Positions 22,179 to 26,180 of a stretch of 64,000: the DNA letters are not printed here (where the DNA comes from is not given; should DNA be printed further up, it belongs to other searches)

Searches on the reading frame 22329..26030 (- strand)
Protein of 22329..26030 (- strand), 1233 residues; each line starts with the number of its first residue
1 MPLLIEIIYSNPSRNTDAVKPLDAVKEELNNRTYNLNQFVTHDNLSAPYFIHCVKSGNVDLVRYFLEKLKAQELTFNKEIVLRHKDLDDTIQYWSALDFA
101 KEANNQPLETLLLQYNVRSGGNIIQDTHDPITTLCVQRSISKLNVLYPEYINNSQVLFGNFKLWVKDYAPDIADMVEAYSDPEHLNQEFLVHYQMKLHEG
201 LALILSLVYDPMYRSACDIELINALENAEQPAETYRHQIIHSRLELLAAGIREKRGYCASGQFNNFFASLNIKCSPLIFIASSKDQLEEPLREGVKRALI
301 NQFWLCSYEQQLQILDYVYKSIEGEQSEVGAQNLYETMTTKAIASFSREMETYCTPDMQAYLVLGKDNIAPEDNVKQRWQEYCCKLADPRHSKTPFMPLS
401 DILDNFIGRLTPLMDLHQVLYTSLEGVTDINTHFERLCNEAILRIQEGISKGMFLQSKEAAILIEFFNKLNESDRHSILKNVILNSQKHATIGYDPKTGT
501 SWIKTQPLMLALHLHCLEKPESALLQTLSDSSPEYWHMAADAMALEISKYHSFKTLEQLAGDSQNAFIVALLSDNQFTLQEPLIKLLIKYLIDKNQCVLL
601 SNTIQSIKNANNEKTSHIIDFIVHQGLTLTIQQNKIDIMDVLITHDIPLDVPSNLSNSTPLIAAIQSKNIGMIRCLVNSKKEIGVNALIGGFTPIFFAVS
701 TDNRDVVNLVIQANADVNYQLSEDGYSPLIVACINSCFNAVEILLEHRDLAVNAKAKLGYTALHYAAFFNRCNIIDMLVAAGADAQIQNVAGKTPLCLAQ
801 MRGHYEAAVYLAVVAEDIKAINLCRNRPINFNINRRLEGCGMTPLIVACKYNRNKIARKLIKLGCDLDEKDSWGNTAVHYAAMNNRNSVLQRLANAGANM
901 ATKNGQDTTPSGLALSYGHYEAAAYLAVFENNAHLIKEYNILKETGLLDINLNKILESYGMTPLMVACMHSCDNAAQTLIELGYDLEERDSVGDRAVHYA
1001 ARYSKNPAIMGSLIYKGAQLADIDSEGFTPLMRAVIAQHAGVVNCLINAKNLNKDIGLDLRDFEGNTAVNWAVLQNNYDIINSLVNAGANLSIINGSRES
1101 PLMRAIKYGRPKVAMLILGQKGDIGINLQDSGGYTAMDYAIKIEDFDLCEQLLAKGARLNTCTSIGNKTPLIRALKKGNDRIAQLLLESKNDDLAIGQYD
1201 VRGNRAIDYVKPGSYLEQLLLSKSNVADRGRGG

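Call 26: search_protein_families(library=pfam, proteins=[window:22329-26030:-])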
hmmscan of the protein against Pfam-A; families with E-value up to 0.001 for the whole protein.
window:22329-26030:- (1233 aa): 6 families
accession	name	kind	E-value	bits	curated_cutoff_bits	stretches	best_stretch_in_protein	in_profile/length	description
PF12796.13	Ank_2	-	1.1e-68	228.2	27.3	8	715-789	20-90/90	Ankyrin repeats (3 copies)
PF00023.36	Ank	-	1.2e-54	179.6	21.1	2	759-789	2-32/33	Ankyrin repeat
PF13637.12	Ank_4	-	1.6e-51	171.6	22.7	3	846-892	2-48/50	Ankyrin repeats (many copies)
PF13857.12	Ank_5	-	9e-50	166.6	27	3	836-881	11-56/56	Ankyrin repeats (many copies)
PF13606.12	Ank_3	-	1.5e-44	144.6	22.3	1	759-785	2-28/30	Ankyrin repeat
PF24521.3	Ank_KRIT1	-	1.9e-07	31.4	80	0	986-1055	38-113/149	KRIT1 ankyrin-repeats domain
